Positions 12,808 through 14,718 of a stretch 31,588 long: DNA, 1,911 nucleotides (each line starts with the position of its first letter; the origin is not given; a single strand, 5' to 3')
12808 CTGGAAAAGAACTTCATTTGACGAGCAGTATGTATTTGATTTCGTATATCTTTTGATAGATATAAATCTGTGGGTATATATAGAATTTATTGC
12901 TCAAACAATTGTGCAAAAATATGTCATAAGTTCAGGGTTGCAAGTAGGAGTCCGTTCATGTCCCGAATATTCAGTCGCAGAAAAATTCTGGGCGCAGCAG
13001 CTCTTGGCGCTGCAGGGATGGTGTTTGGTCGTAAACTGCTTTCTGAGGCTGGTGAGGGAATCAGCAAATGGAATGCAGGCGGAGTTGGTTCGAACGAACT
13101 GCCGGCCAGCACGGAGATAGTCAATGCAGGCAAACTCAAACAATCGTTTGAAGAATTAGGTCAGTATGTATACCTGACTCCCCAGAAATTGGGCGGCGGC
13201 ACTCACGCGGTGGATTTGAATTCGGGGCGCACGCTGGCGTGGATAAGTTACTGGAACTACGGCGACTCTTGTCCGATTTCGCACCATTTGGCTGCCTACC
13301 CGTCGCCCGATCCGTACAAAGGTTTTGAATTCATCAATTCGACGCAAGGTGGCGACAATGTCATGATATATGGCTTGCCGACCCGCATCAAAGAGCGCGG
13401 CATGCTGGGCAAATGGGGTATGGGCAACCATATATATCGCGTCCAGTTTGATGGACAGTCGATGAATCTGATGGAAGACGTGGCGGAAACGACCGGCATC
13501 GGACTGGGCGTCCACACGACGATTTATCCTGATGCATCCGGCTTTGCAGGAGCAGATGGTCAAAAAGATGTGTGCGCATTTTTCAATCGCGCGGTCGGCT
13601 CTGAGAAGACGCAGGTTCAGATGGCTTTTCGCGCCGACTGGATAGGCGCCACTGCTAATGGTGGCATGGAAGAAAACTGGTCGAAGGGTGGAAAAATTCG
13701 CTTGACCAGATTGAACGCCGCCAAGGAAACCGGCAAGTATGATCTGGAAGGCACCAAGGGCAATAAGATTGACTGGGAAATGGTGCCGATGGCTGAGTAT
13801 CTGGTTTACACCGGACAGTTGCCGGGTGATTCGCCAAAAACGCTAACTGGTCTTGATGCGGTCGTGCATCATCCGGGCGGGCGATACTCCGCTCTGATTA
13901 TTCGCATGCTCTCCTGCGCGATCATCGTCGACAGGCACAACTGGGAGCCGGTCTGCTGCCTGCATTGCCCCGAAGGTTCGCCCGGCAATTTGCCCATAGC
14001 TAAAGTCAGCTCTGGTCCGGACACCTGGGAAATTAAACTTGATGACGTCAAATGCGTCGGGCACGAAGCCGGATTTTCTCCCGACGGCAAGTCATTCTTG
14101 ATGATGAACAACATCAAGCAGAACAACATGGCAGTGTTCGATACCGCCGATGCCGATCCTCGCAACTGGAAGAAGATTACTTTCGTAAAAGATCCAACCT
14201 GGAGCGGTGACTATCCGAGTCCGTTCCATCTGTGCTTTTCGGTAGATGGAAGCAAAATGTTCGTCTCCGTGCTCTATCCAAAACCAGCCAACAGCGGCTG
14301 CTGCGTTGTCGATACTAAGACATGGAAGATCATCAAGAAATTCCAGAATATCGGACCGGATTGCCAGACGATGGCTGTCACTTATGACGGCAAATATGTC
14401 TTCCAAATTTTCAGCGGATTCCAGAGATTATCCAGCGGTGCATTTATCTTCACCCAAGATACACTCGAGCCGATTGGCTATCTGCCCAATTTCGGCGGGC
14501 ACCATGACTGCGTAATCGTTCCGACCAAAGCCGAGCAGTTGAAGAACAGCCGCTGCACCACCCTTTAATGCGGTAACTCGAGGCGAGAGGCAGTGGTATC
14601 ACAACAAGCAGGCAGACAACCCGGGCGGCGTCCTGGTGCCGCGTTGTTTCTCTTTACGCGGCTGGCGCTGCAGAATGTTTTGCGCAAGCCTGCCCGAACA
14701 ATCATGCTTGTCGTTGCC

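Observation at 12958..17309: Three-gene module: a Tat-exported NosZ/thiocyanate-dehydrogenase-like beta-propeller with no CuA domain, a MacB/FtsX permease, and an ABC ATPase with a fused periplasmic domain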

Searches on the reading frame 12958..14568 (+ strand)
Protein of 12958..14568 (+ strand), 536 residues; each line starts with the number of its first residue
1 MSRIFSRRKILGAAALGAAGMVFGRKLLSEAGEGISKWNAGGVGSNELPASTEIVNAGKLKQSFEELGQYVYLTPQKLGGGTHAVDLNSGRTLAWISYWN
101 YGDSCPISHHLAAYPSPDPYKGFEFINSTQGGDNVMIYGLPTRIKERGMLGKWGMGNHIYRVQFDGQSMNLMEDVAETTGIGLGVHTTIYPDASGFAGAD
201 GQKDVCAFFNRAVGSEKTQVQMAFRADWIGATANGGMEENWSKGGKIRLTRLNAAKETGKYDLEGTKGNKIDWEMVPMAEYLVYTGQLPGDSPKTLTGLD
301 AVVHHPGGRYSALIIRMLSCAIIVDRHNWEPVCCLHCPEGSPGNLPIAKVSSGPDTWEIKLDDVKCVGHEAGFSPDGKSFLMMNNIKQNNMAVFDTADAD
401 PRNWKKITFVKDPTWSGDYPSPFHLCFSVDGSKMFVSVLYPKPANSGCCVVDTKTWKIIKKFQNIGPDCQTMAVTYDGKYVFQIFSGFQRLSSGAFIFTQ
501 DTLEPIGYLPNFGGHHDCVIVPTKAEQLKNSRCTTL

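Call 3: search_protein_families(library=pfam, proteins=[window:12958-14568:+], max_evalue=1)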
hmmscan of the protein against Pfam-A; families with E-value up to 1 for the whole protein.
window:12958-14568:+ (536 aa): 0 families

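Call 4: search_protein_families(library=ncbifam, proteins=[window:12958-14568:+], max_evalue=1)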
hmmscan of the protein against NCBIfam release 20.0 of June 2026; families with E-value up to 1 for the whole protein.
window:12958-14568:+ (536 aa): 2 families
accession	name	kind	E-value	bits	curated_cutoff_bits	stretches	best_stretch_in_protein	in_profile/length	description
NF052340.1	hydrazine_beta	equivalog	0.0064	15.6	560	1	408-482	21-90/372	hydrazine synthase subunit beta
TIGR01409.1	TAT_signal_seq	domain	0.14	12.5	16.7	1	6-24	2-20/29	twin-arginine translocation signal domain-containing protein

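Call 5: search_solved_structures(query=window:12958-14568:+, max_evalue=1, show_alignments=2)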
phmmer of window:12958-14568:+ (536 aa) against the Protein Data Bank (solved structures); distinct sequences matched with E-value up to 1: 10.
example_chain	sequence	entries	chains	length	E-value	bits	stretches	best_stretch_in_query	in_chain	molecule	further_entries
8yu5_A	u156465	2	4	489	5.9e-157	526.7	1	56-535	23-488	Twin-arginine translocation signal domain-containing protein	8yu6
8q9x_A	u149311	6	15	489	3.2e-156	524.2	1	56-535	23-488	Twin-arginine translocation signal domain-containing protein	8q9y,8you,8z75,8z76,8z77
6sji_A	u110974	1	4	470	8.1e-139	466.8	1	59-535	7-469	thiocyanate dehydrogenase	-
5f75_A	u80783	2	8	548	2.6e-138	465.1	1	59-535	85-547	Thiocyanate dehydrogenase | Uncharacterized protein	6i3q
6uwe_A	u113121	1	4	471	4.1e-138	464.5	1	59-535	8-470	thiocyanate dehydrogenase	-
5oex_A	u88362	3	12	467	4.3e-138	464.4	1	59-535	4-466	THIOCYANATE DEHYDROGENASE | Uncharacterized protein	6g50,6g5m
8p3l_A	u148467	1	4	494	4.6e-138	464.3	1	59-535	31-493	Twin-arginine translocation signal domain-containing protein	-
8p3m_A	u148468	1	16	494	3.2e-137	461.5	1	59-535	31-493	Twin-arginine translocation signal domain-containing protein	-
8bpn_A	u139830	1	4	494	8.3e-137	460.1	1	59-535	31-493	Twin-arginine translocation signal domain-containing protein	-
5c2v_B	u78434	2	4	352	0.001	20.8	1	417-482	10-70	HYDRAZINE SYNTHASE BETA SUBUNIT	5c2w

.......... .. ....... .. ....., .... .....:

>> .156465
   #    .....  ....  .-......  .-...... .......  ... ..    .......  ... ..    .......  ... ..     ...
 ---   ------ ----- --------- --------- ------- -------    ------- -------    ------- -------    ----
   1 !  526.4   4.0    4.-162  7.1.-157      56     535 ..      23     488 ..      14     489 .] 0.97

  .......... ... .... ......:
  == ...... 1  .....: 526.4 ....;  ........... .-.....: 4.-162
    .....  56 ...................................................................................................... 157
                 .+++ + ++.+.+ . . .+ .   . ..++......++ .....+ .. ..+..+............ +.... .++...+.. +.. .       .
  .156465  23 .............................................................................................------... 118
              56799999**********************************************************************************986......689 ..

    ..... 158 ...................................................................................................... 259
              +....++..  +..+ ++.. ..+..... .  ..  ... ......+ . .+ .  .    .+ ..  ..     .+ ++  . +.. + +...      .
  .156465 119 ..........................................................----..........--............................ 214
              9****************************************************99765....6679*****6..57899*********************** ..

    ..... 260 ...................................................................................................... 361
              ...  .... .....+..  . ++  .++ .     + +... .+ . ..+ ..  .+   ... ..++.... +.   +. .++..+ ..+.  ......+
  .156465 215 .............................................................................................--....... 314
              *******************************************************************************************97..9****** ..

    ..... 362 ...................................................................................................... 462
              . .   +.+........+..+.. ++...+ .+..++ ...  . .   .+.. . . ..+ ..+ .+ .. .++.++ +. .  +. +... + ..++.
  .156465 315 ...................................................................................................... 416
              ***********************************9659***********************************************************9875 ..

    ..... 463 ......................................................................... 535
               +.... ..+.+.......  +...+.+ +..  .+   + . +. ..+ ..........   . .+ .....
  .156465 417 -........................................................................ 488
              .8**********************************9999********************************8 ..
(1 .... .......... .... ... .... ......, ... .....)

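Call 7: search_solved_structures(query=window:12958-14568:+, max_evalue=1e-100, show_alignments=4)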
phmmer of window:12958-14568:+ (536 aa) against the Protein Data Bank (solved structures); distinct sequences matched with E-value up to 1e-100: 9.
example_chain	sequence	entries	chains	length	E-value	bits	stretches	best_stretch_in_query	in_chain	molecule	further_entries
8yu5_A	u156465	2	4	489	5.9e-157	526.7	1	56-535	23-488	Twin-arginine translocation signal domain-containing protein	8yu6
8q9x_A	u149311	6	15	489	3.2e-156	524.2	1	56-535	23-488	Twin-arginine translocation signal domain-containing protein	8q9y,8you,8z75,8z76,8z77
6sji_A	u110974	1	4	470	8.1e-139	466.8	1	59-535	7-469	thiocyanate dehydrogenase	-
5f75_A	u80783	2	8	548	2.6e-138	465.1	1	59-535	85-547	Thiocyanate dehydrogenase | Uncharacterized protein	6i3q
6uwe_A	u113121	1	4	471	4.1e-138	464.5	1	59-535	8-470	thiocyanate dehydrogenase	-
5oex_A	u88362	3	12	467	4.3e-138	464.4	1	59-535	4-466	THIOCYANATE DEHYDROGENASE | Uncharacterized protein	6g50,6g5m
8p3l_A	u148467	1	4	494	4.6e-138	464.3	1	59-535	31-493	Twin-arginine translocation signal domain-containing protein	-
8p3m_A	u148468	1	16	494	3.2e-137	461.5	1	59-535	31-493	Twin-arginine translocation signal domain-containing protein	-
8bpn_A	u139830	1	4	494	8.3e-137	460.1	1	59-535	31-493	Twin-arginine translocation signal domain-containing protein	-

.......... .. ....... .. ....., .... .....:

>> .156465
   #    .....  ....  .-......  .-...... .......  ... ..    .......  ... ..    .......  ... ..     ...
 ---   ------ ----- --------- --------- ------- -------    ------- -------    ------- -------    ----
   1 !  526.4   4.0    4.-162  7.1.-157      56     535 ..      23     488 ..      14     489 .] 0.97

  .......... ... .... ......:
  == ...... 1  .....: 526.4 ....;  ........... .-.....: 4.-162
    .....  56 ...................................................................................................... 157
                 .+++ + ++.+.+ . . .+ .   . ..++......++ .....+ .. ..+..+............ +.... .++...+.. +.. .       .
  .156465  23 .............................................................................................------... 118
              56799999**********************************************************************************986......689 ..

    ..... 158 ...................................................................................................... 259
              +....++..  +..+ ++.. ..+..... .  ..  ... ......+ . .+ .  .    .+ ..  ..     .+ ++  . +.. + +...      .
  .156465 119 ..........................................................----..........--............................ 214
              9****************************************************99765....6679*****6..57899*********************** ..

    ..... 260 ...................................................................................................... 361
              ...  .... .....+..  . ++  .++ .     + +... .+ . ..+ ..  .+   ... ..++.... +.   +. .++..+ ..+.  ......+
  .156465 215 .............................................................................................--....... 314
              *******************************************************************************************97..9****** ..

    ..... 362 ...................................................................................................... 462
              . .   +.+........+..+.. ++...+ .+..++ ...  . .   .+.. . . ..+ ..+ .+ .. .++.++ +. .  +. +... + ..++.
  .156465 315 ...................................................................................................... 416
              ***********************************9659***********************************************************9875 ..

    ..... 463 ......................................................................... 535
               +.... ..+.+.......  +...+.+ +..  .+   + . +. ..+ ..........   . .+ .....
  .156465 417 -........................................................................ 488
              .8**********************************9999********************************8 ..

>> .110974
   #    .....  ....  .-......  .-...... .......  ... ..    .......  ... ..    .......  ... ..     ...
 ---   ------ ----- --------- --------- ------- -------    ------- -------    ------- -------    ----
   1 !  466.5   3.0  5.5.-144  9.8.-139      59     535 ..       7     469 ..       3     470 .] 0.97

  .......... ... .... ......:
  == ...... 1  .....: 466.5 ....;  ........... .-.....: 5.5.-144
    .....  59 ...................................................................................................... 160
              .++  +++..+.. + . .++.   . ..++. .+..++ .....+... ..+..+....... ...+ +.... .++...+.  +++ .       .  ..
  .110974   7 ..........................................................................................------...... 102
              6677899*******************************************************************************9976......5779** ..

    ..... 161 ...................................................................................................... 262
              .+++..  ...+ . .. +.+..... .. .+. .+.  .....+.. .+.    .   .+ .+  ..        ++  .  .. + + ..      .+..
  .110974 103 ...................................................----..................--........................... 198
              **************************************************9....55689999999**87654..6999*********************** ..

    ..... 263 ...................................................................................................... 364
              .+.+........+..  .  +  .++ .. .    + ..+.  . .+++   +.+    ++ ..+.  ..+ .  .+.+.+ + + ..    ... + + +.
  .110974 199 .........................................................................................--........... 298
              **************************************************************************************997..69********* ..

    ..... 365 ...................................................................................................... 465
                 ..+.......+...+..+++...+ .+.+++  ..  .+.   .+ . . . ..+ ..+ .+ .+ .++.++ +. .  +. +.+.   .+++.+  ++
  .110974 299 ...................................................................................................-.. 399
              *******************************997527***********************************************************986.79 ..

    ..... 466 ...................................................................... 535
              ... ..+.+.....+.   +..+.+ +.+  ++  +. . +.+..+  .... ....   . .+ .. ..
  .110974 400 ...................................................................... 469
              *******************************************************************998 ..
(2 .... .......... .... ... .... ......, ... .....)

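Call 13: find_homologous_proteins(query=window:12958-14568:+, max_evalue=1e-10)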
Query window:12958-14568:+ (536 aa): 585 proteins with E <= 1e-10 among 8000 candidates; the best 120 are listed.
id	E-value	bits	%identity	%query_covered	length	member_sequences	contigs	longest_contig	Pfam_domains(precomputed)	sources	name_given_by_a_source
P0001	0.0e+0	1215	93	100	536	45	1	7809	-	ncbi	-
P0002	0.0e+0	1024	80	100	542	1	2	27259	-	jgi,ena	-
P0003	0.0e+0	1016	78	100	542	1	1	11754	-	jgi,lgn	-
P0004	0.0e+0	1013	78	100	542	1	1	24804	-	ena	-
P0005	0.0e+0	1012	79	100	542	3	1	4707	-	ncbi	ncbi:MAG TPA: hypothetical protein V6D08_19450 [Candidatus Obscuribacterales bacterium]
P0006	0.0e+0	1011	83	91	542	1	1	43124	-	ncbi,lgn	-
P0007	7.9e-298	1007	77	100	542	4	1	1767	-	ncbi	-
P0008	6.1e-297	1004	82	92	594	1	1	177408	-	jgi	jgi:hypothetical protein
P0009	1.5e-295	999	82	93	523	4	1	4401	-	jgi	-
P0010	3.2e-295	998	78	99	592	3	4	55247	PF01527.27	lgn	-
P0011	1.6e-294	996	78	100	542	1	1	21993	-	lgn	-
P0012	2.4e-293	992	79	100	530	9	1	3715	-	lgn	-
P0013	2.0e-292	989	76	100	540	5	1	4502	-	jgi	jgi:hypothetical protein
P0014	1.5e-291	986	79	93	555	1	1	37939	-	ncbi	ncbi:MAG TPA: hypothetical protein V6D17_01205 [Candidatus Obscuribacterales bacterium]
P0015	2.1e-290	982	75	100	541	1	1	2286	-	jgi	jgi:thiocyanate desulfurase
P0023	4.2e-289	978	83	90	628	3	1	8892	-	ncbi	-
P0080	7.4e-264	895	70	99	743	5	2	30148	-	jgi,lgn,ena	-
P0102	1.5e-258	877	74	88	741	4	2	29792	-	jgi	jgi:thiocyanate desulfurase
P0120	1.1e-252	858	73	90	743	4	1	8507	-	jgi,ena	-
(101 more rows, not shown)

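Call 21: find_related_loci(query=A1, collection=genome_contigs, flank=8000)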
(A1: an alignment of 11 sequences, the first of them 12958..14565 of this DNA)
Query A1 (536 aa) in genome_contigs; peptide patterns used: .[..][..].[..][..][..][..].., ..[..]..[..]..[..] (x = any residue, [..] = any of these).
166 stretches matched a pattern; 163 encode a relative of the query (tblastn E <= 1e-3); the best 80 are kept; 80 distinct loci.
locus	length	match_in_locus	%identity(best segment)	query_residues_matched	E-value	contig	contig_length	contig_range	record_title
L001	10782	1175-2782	97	1-536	0e+0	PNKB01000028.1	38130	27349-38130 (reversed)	MAG: Cyanobacteria bacterium PR.3.49 PR_1000355_38130, whole genome shotgun sequence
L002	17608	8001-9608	95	1-536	0e+0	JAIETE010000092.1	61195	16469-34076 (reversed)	MAG: Candidatus Obscuribacterales bacterium isolate time.spades.CONCOCT.1kb_017 c_000000000008, whole genome shotgun seq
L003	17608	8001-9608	95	1-536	0e+0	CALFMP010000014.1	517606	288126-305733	MAG TPA_asm: uncultured Candidatus Melainabacteria bacterium isolate SRR6227243_bin.142_CONCOCT_v1.1_MAG genome assembly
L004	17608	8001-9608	94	1-536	0e+0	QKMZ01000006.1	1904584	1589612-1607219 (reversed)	MAG: Candidatus Melainabacteria bacterium isolate BJP_IG3402_49_16 bjp_ig3402_Sc_21_5_0_2_B, whole genome shotgun sequen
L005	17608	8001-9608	94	1-536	0e+0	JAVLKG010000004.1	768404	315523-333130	MAG: Candidatus Melainabacteria bacterium 17Bon1m isolate 17Bon1-MAG2 NODE_14+_length_768404_cov_35.0504, whole genome s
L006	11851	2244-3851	94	1-536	0e+0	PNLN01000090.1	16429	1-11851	MAG: Cyanobacteria bacterium DS2.3.42 DS2_1000997_16429, whole genome shotgun sequence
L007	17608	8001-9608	94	1-536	0e+0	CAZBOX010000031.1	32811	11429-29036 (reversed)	MAG TPA_asm: uncultured Candidatus Obscuribacterales bacterium isolate binchicken_co396_274 genome assembly, contig: NOD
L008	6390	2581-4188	93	1-536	0e+0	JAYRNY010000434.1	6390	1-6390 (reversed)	MAG: bacterium isolate XM2_XAASGE4bin.41 k141_515168, whole genome shotgun sequence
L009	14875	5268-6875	93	1-536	0e+0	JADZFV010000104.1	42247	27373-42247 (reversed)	MAG: Candidatus Melainabacteria bacterium isolate SJ878 c_000000142915, whole genome shotgun sequence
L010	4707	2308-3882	79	3-536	0e+0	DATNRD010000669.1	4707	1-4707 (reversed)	MAG TPA_asm: Candidatus Obscuribacterales bacterium isolate SMAG_U16524 k141_303297, whole genome shotgun sequence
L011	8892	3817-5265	83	54-536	0e+0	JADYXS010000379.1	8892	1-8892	MAG: Candidatus Obscuribacter sp. isolate MP5IB2 169 k99_1341573, whole genome shotgun sequence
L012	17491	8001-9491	79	39-536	0e+0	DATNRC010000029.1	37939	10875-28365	MAG TPA_asm: Candidatus Obscuribacterales bacterium isolate SMAG_U16523 k141_396554, whole genome shotgun sequence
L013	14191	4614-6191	75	2-536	0e+0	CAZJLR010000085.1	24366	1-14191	MAG TPA_asm: uncultured Candidatus Obscuribacterales bacterium isolate SRP262948_co1_150 genome assembly, contig: NODE_1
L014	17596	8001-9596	75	8-536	0e+0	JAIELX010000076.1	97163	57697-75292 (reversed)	MAG: Candidatus Obscuribacterales bacterium isolate co.spades.CONCOCT.1kb_130 c_000000000061, whole genome shotgun seque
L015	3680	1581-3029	79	53-536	0e+0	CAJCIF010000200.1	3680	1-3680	Actinobacteria bacterium isolate BOG_genome_mining.164_sub genome assembly, contig: k141_10635326, whole genome shotgun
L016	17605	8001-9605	72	6-536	0e+0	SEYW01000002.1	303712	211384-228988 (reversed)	Methylolobus aquaticus strain FWC3 NODE_2_length_303712_cov_335.166041, whole genome shotgun sequence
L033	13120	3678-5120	75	55-536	0e+0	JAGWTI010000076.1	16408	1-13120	MAG: Nitrospirota bacterium isolate REEB37 contig-150_4350, whole genome shotgun sequence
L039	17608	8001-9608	71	5-536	0e+0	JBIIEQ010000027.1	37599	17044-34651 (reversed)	MAG: Methylococcaceae bacterium isolate ME2000-10-10pf_3300042337_group1_bin49 Rohwer_bin2414_scaffold_380_c1, whole gen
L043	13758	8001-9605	69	6-536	0e+0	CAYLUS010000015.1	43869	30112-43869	MAG TPA_asm: uncultured Methylococcus sp. isolate SRP193358_co1_721 genome assembly, contig: NODE_1609_length_43869_cov_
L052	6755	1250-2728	67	43-536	0e+0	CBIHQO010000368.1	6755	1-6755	MAG TPA_asm: uncultured Schlesneria sp. isolate SRR18156212_concoct_8 genome assembly, contig: ERZ27336872.5214, whole g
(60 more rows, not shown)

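Call 52: search_protein_representatives(protein=window:12958-14565:+)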
Query: 536 residues. Proteins with E-value up to 0.001 (for the whole library): 297; up to 1e-10: 198; up to 1e-30: 67. The best 150 are listed.
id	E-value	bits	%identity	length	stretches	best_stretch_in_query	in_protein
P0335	2.0e-252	855.1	70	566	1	3-536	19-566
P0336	2.3e-145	501.6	48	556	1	21-533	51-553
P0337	2.2e-138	478.6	64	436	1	86-398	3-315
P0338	3.3e-111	388.9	70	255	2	169-365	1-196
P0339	7.7e-111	387.7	62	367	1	72-342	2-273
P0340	2.3e-105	369.6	76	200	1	338-536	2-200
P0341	1.3e-104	367.1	49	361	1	169-536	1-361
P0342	1.6e-94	333.8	51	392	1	66-389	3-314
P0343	1.7e-81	290.8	73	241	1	215-380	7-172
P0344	2.7e-80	286.8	63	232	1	3-211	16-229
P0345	2.6e-76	273.7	75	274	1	62-231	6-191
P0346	7.1e-69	249.1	36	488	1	35-535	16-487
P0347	2.1e-66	241.0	67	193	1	14-183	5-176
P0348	1.7e-65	238.0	76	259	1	91-232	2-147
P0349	3.6e-65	236.9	70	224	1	3-169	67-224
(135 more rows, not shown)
